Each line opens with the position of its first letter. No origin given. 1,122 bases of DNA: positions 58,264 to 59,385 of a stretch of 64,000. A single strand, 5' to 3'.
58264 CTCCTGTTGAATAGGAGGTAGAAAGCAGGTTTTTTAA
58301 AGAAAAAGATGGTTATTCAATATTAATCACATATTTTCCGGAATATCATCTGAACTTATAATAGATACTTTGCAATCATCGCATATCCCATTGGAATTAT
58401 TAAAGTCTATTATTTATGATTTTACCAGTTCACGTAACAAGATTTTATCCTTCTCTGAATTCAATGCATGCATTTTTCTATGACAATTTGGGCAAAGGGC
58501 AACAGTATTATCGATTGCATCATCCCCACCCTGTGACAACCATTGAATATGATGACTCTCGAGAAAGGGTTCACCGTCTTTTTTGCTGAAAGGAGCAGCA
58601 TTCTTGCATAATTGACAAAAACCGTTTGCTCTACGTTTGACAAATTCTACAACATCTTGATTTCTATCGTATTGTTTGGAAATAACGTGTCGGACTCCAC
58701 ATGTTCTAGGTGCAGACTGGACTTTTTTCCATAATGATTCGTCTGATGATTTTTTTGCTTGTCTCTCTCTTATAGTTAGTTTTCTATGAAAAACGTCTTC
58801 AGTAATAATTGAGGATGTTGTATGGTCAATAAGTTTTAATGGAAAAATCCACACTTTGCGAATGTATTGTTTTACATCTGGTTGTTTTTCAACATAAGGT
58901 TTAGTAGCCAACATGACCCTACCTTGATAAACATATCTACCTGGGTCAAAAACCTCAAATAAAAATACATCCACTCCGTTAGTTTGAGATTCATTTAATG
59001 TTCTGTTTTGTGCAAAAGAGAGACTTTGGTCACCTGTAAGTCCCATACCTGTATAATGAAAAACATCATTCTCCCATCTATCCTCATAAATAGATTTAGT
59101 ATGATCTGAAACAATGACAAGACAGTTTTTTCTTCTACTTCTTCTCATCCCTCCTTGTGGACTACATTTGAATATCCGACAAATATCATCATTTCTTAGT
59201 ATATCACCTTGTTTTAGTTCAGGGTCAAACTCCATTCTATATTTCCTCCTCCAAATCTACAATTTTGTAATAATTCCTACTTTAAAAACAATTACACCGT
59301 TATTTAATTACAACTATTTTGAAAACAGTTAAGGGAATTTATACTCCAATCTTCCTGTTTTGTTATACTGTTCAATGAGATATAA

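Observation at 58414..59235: SRA-like + HNH fusion: candidate modification-dependent (type IV) restriction endonuclease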

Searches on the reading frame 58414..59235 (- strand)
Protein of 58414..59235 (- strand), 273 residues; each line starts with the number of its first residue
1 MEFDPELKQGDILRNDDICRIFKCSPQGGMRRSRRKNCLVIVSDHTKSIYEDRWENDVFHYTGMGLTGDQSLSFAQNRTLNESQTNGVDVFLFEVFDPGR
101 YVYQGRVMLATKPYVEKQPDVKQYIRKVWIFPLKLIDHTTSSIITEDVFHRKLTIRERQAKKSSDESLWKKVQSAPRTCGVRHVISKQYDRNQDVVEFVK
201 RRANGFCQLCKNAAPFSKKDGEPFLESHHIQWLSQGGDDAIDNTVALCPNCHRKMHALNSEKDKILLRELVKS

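Call 3: search_protein_families(library=pfam, proteins=[window:58414-59235:-], max_evalue=0.1)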
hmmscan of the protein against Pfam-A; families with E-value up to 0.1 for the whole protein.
window:58414-59235:- (273 aa): 5 families
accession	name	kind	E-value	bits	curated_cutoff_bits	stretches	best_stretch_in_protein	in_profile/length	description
PF01844.29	HNH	-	4.9e-11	43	21.4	1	207-257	1-46/47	HNH endonuclease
PF23382.1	DUF7097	-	8.8e-05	22.9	27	1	165-257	41-137/175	Family of unknown function (DUF7097)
PF14279.12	HNH_5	-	0.00046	20.5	27.5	1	207-256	1-44/56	HNH endonuclease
PF04606.18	Ogr_Delta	-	0.028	14.8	26.3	1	248-270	2-24/47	Ogr/Delta-like zinc finger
PF13391.12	HNH_2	-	0.045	14.1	21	0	207-253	1-56/66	HNH endonuclease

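Call 4: search_protein_families(library=ncbifam, proteins=[window:58414-59235:-], max_evalue=0.1)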
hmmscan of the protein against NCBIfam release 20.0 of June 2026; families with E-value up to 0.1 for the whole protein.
window:58414-59235:- (273 aa): 3 families
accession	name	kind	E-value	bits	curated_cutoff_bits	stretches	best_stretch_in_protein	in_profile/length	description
NF040563.1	guided_IscB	equivalog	1.1e-08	34.6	175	1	189-262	179-242/314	RNA-guided endonuclease IscB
NF045808.1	PT-DNA_restrict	exception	0.00033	19.9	180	1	224-253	192-221/284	phosphorothioated DNA-binding restriction endonuclease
NF058586.1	HNHNucHlpB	equivalog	0.0046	17.4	130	1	200-262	2-54/99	HNH nuclease-like protein HlpB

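Call 5: search_solved_structures(query=window:58414-59235:-, max_evalue=10, show_alignments=3)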
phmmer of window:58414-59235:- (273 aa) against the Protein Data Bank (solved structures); distinct sequences matched with E-value up to 10: 8.
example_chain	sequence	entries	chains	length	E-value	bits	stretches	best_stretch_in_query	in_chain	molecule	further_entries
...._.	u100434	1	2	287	1.9e-18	69.9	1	185-265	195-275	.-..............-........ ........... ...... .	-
5zmm_A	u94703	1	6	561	4.2e-06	29.4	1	183-259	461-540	Uncharacterized protein McrA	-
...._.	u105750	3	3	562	0.00011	24.8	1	202-269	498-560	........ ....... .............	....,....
9k2z_A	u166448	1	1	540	0.18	14.2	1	224-259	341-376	HfmIscB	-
6ghs_A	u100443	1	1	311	0.2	14.1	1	186-254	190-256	TagI restriction endonuclease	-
9nvu_P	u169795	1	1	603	0.36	13.2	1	224-257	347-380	OrufIscB-REC-swap 49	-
5mkw_A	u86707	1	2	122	0.83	12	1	224-262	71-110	DNA annealing helicase and endonuclease ZRANB3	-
1v8u_A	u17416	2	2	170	1.7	11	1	66-137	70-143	ADP-ribose pyrophosphatase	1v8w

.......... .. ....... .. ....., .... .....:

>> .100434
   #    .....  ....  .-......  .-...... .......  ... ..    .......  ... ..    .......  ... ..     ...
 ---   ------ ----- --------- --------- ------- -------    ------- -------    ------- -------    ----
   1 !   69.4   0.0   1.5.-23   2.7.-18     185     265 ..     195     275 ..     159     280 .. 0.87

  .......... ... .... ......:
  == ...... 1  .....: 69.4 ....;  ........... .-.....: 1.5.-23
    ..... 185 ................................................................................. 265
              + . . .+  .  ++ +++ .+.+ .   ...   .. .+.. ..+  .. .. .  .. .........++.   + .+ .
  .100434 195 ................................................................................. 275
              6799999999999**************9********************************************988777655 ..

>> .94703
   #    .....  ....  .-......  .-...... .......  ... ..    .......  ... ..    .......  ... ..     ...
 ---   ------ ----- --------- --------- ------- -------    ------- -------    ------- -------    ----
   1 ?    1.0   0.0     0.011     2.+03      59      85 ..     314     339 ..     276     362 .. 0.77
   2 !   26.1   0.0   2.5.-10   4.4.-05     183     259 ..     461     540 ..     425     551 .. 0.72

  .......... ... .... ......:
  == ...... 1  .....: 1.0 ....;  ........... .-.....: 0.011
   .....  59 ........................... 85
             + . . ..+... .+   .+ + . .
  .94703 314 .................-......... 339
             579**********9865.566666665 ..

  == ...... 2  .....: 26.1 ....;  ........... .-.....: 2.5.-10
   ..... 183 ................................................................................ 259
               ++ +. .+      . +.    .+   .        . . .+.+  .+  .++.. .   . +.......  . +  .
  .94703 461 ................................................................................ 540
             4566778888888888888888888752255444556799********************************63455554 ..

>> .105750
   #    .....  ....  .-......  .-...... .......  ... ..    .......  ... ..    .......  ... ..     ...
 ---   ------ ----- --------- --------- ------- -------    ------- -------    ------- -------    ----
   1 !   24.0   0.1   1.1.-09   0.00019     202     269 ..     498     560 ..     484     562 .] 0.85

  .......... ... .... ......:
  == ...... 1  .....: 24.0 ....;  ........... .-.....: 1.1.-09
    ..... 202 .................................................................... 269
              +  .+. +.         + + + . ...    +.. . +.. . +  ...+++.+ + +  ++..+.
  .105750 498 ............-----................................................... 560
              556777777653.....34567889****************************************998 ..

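Call 6: search_protein_families(library=padloc, proteins=[window:58414-59235:-], max_evalue=0.1)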
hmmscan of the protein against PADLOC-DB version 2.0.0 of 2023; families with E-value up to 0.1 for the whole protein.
window:58414-59235:- (273 aa): 8 families
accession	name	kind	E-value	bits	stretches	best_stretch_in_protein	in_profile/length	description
PDLC03656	mREase_IV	-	2.2e-20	71.5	1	184-265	184-265/277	Type IV methyl-directed restriction enzyme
PDLC03662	mREase_IV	-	1.6e-07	28.3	1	183-253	460-532/560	Type IV methyl-directed restriction enzyme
PDLC03514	REase_II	-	7.5e-07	26.7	1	184-257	262-342/386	Type II restriction enzyme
PDLC00645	ZorE2|ZorE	-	0.0036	14.4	1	187-255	191-254/375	HNH endonuclease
PDLC00740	Effector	-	0.014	12.2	0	238-255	80-97/391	Endonuclease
PDLC00642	ZorE2|ZorE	-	0.015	12.7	1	194-255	203-258/283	HNH endonuclease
PDLC03431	REase_II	-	0.02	12.4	0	199-254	143-205/246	Type II restriction enzyme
PDLC02859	DpdF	-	0.034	10.6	1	226-257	23-54/545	DpdF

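Call 8: find_homologous_proteins(query=window:58414-59235:-, max_evalue=0.001)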
Query window:58414-59235:- (273 aa): 3480 proteins with E <= 0.001 among 3750 candidates; the best 120 are listed.
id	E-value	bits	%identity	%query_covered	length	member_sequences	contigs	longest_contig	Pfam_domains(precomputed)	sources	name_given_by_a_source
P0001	2.8e-186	635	100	100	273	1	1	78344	PF01844.30,PF26348.1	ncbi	-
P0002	2.2e-158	544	86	100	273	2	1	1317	PF01844.30,PF26348.1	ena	-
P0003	3.0e-138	478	73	99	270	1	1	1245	PF01844.30,PF26348.1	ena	-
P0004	1.9e-130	452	71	98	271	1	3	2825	PF01844.30,PF26348.1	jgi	-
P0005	3.8e-126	438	68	100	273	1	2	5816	PF01844.30,PF26348.1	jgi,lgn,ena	-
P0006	3.4e-123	428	67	100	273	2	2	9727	PF01844.30,PF26348.1,PF14279.13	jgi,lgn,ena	-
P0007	3.4e-115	402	66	99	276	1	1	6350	PF01844.30,PF26348.1,PF14279.13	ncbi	-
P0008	2.3e-114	399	63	98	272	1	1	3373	PF01844.30,PF26348.1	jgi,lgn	-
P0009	8.8e-114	397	61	99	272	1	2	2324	PF01844.30,PF26348.1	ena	-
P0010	1.5e-113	397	62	99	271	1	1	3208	PF01844.30,PF26348.1,PF23382.2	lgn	-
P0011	1.7e-113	396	62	99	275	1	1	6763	PF01844.30,PF26348.1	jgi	jgi:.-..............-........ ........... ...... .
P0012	2.4e-113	396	63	99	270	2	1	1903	PF01844.30,PF26348.1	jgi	jgi:5-methylcytosine-specific restriction protein A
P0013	5.8e-113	395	61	100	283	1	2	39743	PF01844.30,PF26348.1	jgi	jgi:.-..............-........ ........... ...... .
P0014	5.3e-112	392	60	100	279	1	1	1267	PF01844.30,PF26348.1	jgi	jgi:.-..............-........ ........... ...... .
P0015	5.3e-109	382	60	100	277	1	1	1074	PF01844.30,PF26348.1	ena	-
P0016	5.5e-109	382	59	100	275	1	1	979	PF01844.30,PF26348.1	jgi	jgi:5-methylcytosine-specific restriction protein A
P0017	4.8e-108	379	62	99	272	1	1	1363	PF01844.30,PF26348.1,PF23382.2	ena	-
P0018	6.5e-107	375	60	100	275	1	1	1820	PF01844.30,PF26348.1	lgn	-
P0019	8.1e-105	368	60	99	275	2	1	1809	PF01844.30,PF26348.1,PF14279.13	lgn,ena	-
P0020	1.1e-104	368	57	98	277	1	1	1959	PF01844.30,PF26348.1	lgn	-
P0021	1.7e-104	367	59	99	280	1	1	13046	PF01844.30,PF26348.1,PF14279.13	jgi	jgi:5-methylcytosine-specific restriction protein A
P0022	3.5e-104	366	59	96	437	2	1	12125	PF01844.30,PF26348.1,PF23382.2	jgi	jgi:5-methylcytosine-specific restriction protein A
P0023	8.9e-104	365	59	99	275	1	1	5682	PF01844.30,PF26348.1,PF14279.13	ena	-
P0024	1.8e-103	364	58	96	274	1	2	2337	PF01844.30,PF26348.1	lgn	-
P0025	2.1e-103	363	59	99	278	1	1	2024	PF01844.30,PF26348.1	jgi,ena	-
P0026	8.4e-103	361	59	100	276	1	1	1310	PF01844.30,PF26348.1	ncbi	-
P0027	1.2e-102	361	59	97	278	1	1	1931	PF01844.30,PF26348.1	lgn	-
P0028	2.6e-101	356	60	95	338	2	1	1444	PF01844.30,PF26348.1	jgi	jgi:5-methylcytosine-specific restriction protein A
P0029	4.4e-101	356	58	98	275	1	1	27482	PF01844.30,PF26348.1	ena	-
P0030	4.8e-101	356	57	96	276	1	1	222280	PF01844.30,PF26348.1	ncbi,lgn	-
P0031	5.6e-101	355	57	98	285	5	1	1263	PF01844.30,PF26348.1,PF14279.13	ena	-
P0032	6.9e-101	355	59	99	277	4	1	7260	PF01844.30,PF26348.1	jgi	jgi:5-methylcytosine-specific restriction protein A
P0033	9.2e-101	355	58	96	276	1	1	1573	PF01844.30,PF26348.1,PF14279.13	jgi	jgi:5-methylcytosine-specific restriction protein A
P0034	1.7e-100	354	57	98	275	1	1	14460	PF01844.30,PF26348.1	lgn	-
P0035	4.3e-100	352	58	96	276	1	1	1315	PF01844.30,PF26348.1,PF14279.13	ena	-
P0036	5.3e-100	352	59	98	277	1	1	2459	PF01844.30,PF26348.1,PF14279.13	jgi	jgi:5-methylcytosine-specific restriction protein A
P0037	7.5e-100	352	56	99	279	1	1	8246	PF01844.30,PF26348.1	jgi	jgi:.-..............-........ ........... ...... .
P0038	1.1e-99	351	57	98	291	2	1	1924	PF01844.30,PF26348.1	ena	-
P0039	1.1e-99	351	58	96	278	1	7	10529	PF01844.30,PF26348.1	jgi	jgi:5-methylcytosine-specific restriction protein A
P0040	1.9e-99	350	57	98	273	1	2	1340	PF01844.30,PF26348.1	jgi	jgi:5-methylcytosine-specific restriction protein A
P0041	2.6e-99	350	58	99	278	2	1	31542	PF01844.30,PF26348.1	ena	-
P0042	2.7e-99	350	59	96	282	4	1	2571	PF01844.30,PF26348.1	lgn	-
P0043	4.9e-99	349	57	96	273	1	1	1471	PF01844.30,PF26348.1,PF14279.13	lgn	-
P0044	5.2e-99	349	55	99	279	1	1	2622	PF01844.30,PF26348.1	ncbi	-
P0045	8.7e-99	348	56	96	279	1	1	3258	PF01844.30,PF26348.1,PF14279.13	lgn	-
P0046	9.0e-99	348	58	99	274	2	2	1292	PF13391.13,PF01844.30,PF26348.1,PF14279.13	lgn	-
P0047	9.6e-99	348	56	97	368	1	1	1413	PF26345.1,PF01844.30,PF26348.1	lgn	-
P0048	9.8e-99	348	57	98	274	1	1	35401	PF01844.30,PF26348.1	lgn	-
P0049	2.3e-98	347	58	96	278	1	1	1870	PF01844.30,PF26348.1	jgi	-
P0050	2.4e-98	347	58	97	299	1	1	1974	PF01844.30,PF26348.1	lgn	-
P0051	3.0e-98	346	56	98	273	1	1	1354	PF01844.30,PF26348.1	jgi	jgi:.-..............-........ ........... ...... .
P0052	5.1e-98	346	58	96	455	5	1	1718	PF01844.30,PF26348.1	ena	-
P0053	5.2e-98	346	57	99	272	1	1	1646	PF01844.30,PF26348.1,PF14279.13,PF23382.2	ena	-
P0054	7.4e-98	345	57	100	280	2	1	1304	PF01844.30,PF26348.1,PF14279.13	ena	-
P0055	9.6e-98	345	54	99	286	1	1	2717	PF01844.30,PF26348.1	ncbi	ncbi:MAG: HNH endonuclease [Candidatus Hodarchaeota archaeon]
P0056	1.2e-97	344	57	100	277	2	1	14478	PF01844.30,PF26348.1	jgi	jgi:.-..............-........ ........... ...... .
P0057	1.2e-97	344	56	96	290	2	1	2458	PF01844.30,PF26348.1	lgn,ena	-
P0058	1.6e-97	344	55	99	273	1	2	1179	PF01844.30,PF26348.1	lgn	-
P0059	1.6e-97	344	57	96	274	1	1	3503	PF01844.30,PF26348.1,PF14279.13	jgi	-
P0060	2.2e-97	344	58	96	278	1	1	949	PF01844.30,PF26348.1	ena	-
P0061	3.5e-97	343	56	100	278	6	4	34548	PF01844.30,PF26348.1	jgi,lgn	jgi:5-methylcytosine-specific restriction protein A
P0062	3.6e-97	343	56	98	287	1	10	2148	PF01844.30,PF26348.1,PF14279.13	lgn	-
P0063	4.2e-97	343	56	97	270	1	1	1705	PF01844.30,PF26348.1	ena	-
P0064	4.4e-97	343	56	98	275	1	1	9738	PF01844.30,PF26348.1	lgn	-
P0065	5.9e-97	342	55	98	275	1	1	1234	PF01844.30,PF26348.1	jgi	jgi:5-methylcytosine-specific restriction protein A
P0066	6.4e-97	342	56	96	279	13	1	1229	PF01844.30,PF26348.1,PF14279.13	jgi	jgi:5-methylcytosine-specific restriction protein A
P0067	8.2e-97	342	56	96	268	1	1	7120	PF01844.30,PF26348.1,PF23382.2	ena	-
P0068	9.7e-97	341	55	96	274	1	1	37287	PF01844.30,PF26348.1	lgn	-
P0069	1.0e-96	341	56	96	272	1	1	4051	PF01844.30,PF26348.1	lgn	-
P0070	1.2e-96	341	55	99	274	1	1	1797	PF01844.30,PF26348.1,PF14279.13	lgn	-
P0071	1.5e-96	341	57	96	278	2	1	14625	PF01844.30,PF26348.1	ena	-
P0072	1.7e-96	341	55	97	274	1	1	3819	PF01844.30,PF26348.1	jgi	-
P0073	1.8e-96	341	55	99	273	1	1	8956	PF01844.30,PF26348.1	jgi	jgi:5-methylcytosine-specific restriction protein A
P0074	2.0e-96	340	56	100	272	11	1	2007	PF01844.30,PF26348.1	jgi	jgi:5-methylcytosine-specific restriction protein A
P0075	2.0e-96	340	54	100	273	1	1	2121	PF01844.30,PF26348.1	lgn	-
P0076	2.1e-96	340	55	99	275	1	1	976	PF01844.30,PF26348.1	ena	-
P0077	2.3e-96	340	56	98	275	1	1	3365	PF01844.30,PF26348.1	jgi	jgi:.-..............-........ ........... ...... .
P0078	3.3e-96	340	56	99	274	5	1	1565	PF01844.30,PF26348.1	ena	-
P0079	3.7e-96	340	55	98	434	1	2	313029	PF01844.30,PF26348.1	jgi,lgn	jgi:5-methylcytosine-specific restriction protein A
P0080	3.9e-96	339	55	99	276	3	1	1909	PF01844.30,PF26348.1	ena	-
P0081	4.9e-96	339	55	99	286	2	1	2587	PF01844.30,PF26348.1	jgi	jgi:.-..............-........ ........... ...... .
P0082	5.9e-96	339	55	99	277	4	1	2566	PF01844.30,PF26348.1,PF14279.13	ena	-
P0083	1.0e-95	338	56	98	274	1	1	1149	PF01844.30,PF26348.1,PF14279.13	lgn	-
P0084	1.1e-95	338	55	96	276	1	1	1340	PF01844.30,PF26348.1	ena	-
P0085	1.3e-95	338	53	100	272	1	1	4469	PF01844.30,PF26348.1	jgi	-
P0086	1.7e-95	337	56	96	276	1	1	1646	PF01844.30,PF26348.1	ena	-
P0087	1.9e-95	337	55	98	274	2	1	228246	PF01844.30,PF26348.1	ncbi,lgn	ncbi:MAG: 5-methylcytosine-specific restriction protein A [Desulforhopalus sp.]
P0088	2.2e-95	337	56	97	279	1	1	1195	PF01844.30,PF26348.1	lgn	-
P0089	2.2e-95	337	55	99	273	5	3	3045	PF01844.30,PF26348.1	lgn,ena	-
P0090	2.3e-95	337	54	96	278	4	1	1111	PF01844.30,PF26348.1,PF14279.13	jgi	jgi:5-methylcytosine-specific restriction protein A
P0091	2.5e-95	337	53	100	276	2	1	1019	PF01844.30,PF26348.1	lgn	-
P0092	2.9e-95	337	56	99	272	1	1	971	PF01844.30,PF26348.1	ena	-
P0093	3.2e-95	337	55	98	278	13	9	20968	PF01844.30,PF26348.1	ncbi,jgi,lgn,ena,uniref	ncbi:HNH endonuclease [Geobacillus stearothermophilus]|jgi:5-methylcytosine-specific restriction pro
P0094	3.4e-95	336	58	91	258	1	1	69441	PF01844.30,PF26348.1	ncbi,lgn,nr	ncbi:MAG: HNH endonuclease [Desulfotomaculum sp.]|nr:HNH endonuclease [Desulfotomaculum sp.]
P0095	3.5e-95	336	57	95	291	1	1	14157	PF01844.30,PF26348.1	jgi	jgi:5-methylcytosine-specific restriction protein A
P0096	3.5e-95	336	57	99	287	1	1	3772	PF01844.30,PF26348.1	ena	-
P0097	5.5e-95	336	55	98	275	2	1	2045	PF01844.30,PF26348.1,PF14279.13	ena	-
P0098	5.7e-95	336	55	97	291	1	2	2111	PF01844.30,PF26348.1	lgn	-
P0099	6.3e-95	336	57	97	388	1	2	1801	PF01844.30,PF26348.1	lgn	-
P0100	7.3e-95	335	56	99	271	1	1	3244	PF01844.30,PF26348.1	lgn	-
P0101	7.9e-95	335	54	97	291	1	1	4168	PF01844.30,PF26348.1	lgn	-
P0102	8.8e-95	335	53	99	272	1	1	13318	PF01844.30,PF26348.1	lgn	-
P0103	8.8e-95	335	55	98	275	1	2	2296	PF01844.30,PF26348.1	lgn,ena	-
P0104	8.8e-95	335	55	98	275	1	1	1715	PF01844.30,PF26348.1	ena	-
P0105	1.0e-94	335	56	96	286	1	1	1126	PF01844.30,PF26348.1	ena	-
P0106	1.1e-94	335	54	100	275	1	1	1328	PF01844.30,PF26348.1,PF23382.2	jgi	jgi:5-methylcytosine-specific restriction protein A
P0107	1.2e-94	335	56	97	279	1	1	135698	PF01844.30,PF26348.1,PF14279.13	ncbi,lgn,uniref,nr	ncbi:HNH endonuclease [Desulfofundulus thermosubterraneus]|uniref:5-methylcytosine-specific restrict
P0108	1.3e-94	335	57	97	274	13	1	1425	PF01844.30,PF26348.1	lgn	-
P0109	1.3e-94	334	55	98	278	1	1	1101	PF01844.30,PF26348.1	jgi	-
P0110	1.4e-94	334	54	100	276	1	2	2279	PF01844.30,PF26348.1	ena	-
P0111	1.8e-94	334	57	95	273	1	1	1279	PF01844.30,PF26348.1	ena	-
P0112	2.0e-94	334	57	96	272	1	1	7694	PF01844.30,PF26348.1,PF14279.13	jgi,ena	-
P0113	2.1e-94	334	56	99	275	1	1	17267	PF01844.30,PF26348.1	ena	-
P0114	2.2e-94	334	56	96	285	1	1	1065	PF01844.30,PF26348.1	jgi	jgi:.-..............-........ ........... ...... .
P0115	2.2e-94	334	54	99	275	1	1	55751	PF01844.30,PF26348.1,PF14279.13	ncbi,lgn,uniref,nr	ncbi:HNH endonuclease [Thermosinus carboxydivorans Nor1]|uniref:HNH endonuclease n=1 Tax=Thermosinus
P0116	2.4e-94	334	55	96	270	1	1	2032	PF01844.30,PF26348.1,PF14279.13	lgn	-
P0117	2.5e-94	334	58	96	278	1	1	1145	PF01844.30,PF26348.1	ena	-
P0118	2.6e-94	334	52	100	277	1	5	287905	PF01844.30,PF26348.1,PF14279.13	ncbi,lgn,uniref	ncbi:HNH endonuclease [Tissierella sp.]|uniref:HNH endonuclease n=1 Tax=Tissierella sp. TaxID=41274 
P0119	3.0e-94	333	56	97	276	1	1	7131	PF01844.30,PF26348.1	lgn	-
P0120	3.2e-94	333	58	96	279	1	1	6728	PF01844.30,PF26348.1,PF23382.2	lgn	-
